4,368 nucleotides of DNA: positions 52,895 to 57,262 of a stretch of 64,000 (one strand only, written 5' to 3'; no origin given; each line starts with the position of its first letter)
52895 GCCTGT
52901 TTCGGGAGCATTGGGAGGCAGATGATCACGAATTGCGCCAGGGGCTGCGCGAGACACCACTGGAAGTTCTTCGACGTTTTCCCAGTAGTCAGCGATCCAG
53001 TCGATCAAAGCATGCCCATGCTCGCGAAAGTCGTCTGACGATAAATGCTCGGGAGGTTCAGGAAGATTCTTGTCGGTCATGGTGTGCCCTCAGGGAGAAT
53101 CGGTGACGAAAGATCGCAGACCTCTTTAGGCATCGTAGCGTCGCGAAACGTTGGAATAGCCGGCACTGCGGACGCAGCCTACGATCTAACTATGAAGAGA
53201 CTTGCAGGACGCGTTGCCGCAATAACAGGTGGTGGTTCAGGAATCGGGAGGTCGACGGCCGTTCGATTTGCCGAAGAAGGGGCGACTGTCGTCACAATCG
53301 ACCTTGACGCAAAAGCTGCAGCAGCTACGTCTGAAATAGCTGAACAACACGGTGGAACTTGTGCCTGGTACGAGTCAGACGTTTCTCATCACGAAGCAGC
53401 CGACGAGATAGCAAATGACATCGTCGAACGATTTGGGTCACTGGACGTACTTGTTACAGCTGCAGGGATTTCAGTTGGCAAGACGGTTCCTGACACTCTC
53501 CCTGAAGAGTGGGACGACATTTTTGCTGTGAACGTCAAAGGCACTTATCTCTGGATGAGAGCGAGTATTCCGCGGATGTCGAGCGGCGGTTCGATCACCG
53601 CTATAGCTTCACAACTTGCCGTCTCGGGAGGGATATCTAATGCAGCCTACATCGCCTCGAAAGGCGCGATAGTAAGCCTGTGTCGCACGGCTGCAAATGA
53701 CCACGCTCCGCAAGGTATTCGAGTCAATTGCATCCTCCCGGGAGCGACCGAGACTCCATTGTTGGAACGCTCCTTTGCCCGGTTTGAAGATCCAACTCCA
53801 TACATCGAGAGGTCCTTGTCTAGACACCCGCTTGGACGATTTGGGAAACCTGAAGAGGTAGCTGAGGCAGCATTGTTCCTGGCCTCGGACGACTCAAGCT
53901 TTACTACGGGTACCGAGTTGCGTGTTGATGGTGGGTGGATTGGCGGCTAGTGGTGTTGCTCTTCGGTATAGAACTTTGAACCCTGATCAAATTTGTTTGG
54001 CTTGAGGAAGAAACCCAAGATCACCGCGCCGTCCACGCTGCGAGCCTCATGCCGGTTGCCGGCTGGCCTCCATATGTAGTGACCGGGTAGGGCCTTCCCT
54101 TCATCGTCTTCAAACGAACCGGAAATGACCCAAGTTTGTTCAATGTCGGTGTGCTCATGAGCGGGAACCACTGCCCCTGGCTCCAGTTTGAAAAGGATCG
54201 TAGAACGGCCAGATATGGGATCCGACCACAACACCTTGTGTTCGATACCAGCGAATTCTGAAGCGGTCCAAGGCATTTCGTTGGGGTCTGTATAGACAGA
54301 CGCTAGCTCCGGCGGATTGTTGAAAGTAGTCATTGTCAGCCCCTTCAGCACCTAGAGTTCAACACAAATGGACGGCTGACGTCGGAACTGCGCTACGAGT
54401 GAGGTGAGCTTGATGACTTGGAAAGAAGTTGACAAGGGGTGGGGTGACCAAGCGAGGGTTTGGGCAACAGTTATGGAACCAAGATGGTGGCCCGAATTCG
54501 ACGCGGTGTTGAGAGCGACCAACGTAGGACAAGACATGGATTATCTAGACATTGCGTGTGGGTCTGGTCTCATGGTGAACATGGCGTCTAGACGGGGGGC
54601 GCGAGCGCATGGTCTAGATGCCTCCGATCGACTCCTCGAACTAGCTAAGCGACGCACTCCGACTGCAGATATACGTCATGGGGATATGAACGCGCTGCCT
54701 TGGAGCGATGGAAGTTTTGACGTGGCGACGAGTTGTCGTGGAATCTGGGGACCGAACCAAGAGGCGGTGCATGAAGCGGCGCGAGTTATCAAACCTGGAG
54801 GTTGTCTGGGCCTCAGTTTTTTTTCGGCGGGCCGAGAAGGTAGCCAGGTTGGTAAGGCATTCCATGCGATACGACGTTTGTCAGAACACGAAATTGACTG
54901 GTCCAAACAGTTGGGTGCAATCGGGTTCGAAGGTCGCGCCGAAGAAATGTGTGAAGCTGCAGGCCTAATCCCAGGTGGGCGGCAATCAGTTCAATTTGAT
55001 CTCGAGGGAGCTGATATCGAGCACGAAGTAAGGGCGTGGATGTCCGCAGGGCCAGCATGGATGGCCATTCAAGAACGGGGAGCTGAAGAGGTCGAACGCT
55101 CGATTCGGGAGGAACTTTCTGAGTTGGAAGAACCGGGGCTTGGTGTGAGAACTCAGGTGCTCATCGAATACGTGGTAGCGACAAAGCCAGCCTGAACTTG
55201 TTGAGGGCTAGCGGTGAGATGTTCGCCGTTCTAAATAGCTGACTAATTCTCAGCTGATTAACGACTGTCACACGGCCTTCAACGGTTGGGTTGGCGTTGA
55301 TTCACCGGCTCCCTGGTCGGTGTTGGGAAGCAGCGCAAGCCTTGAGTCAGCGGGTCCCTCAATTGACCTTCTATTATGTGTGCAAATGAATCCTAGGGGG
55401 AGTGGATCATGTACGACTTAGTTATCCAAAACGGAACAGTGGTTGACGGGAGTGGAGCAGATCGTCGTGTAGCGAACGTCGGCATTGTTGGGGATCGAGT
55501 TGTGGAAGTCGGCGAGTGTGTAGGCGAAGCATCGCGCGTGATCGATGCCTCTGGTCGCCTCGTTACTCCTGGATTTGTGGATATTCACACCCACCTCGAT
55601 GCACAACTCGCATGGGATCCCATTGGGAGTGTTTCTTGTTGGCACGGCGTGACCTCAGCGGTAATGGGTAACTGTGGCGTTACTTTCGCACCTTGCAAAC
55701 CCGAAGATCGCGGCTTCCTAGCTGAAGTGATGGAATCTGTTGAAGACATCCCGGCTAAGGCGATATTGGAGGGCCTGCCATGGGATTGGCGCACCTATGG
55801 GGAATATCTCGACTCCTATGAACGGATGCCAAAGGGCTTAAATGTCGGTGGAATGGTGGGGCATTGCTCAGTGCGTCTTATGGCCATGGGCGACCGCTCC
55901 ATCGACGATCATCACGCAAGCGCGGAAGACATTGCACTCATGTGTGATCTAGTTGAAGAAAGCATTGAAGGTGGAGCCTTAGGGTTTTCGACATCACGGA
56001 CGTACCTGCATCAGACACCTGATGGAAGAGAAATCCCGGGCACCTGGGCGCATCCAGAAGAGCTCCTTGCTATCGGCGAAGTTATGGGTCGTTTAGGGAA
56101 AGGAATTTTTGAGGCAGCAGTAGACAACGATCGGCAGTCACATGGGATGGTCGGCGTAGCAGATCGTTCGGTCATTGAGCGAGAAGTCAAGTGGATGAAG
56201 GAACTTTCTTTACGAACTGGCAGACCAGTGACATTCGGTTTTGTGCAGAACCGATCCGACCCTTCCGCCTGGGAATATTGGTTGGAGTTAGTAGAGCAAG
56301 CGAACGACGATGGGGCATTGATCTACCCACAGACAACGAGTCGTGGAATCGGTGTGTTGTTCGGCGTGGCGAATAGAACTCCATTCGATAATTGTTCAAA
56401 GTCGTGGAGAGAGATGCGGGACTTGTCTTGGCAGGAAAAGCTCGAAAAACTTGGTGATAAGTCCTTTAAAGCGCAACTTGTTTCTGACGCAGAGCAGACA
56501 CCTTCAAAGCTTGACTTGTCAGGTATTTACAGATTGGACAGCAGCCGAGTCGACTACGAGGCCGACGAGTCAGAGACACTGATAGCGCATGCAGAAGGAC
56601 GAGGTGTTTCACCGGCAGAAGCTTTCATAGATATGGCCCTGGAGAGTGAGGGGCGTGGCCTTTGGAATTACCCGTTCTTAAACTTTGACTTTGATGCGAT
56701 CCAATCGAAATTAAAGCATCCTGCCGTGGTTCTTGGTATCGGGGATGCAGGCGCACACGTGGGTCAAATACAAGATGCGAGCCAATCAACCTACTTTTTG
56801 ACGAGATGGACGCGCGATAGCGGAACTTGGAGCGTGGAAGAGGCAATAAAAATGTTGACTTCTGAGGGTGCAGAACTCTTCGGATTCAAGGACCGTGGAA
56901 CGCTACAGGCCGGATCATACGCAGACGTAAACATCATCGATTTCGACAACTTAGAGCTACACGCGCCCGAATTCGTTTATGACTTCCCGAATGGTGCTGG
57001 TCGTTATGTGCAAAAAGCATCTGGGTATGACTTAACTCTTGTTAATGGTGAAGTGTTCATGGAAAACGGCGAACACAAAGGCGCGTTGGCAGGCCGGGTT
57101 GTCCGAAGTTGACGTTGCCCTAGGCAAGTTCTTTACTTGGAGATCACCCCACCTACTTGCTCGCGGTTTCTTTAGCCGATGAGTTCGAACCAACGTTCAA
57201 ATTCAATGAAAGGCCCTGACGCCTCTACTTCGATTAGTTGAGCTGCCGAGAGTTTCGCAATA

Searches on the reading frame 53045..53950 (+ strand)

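Call 44: search_protein_families(library=pfam, proteins=[window:53045-53950:+], max_evalue=0.00001)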
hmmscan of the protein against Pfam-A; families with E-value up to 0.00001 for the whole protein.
window:53045-53950:+ (301 aa): 4 families
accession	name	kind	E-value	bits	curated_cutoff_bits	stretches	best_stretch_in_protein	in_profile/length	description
PF13561.12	adh_short_C2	-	5.1e-64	216.5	27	1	65-298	6-235/236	Enoyl-(Acyl carrier protein) reductase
PF00106.31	adh_short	-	7.2e-48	163.1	26.6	1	57-243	2-190/195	short chain dehydrogenase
PF08659.16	KR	-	2e-11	44.6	22.6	1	60-218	5-165/180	KR domain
PF23441.1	SDR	-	2.4e-06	27.6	27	1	172-297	131-254/258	SDR-like rossmann domain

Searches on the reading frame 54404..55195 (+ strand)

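Call 44: search_protein_families(library=pfam, proteins=[window:54404-55195:+], max_evalue=0.00001)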
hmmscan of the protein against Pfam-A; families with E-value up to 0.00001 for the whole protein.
window:54404-55195:+ (263 aa): 5 families
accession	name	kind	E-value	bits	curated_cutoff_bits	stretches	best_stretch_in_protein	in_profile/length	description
PF13649.12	Methyltransf_25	-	3.3e-17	63.4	27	1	48-133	2-97/97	Methyltransferase domain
PF08241.18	Methyltransf_11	-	4e-17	63.1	21.2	1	48-135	1-93/95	Methyltransferase domain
PF13847.12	Methyltransf_31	-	3.4e-09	37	27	1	44-138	4-110/145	Methyltransferase domain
PF01209.24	Ubie_methyltran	-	4.4e-08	33.2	20.1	1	28-137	34-151/233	ubiE/COQ5 methyltransferase family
PF08242.18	Methyltransf_12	-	8.6e-07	30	30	1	48-135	1-98/98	Methyltransferase domain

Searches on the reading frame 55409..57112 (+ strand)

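Call 32: search_protein_families(library=ncbifam, proteins=[window:55409-57112:+], max_evalue=1e-10)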
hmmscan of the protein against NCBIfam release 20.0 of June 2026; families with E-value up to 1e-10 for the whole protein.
window:55409-57112:+ (567 aa): 19 families
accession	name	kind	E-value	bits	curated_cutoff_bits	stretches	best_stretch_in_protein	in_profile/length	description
NF006560.0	PRK09061.1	subfamily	1.2e-25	89.8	340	1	1-64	25-88/517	amidohydrolase family protein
NF006689.0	PRK09237.1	equivalog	1.5e-17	63.3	371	1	1-89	2-95/383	amidohydrolase/deacetylase family metallohydrolase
NF009941.0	PRK13404.1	subfamily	2.9e-17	62.5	647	1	2-109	4-109/478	dihydropyrimidinase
NF009060.0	PRK12394.1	equivalog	4.9e-15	55.2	442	1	2-85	3-89/381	metallo-dependent hydrolase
NF004839.0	PRK06189.1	equivalog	1.8e-14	53.2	631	0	1-65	2-65/451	allantoinase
NF006056.0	PRK08204.1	subfamily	7.8e-14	51.3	391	0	4-63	5-67/449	hypothetical protein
TIGR02033.1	D-hydantoinase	equivalog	8.7e-14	51.3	393.25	1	5-107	2-103/454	dihydropyrimidinase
NF004701.0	PRK06038.1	equivalog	1.7e-13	50.1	609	0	1-65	3-68/432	N-ethylammeline chlorohydrolase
NF005557.0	PRK07228.1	equivalog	3e-13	49.3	522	0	469-559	332-421/445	5'-deoxyadenosine deaminase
NF005960.0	PRK08044.1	equivalog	7.5e-13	48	688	1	2-177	3-169/453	allantoinase AllB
TIGR03121.1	one_C_dehyd_A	equivalog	2.4e-12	45.9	392.75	0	4-63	2-62/556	formylmethanofuran dehydrogenase subunit A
NF006252.0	PRK08393.1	equivalog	3e-12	46.3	617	0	4-64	3-64/424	N-ethylammeline chlorohydrolase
NF006559.0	PRK09060.1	equivalog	4.3e-12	45.1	482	0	2-64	5-66/444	dihydroorotase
NF006837.0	PRK09357.1-2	equivalog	5e-12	45.1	575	0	465-555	337-426/428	dihydroorotase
TIGR03178.1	allantoinase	equivalog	7.1e-12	44.9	357.85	0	3-64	1-61/441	allantoinase AllB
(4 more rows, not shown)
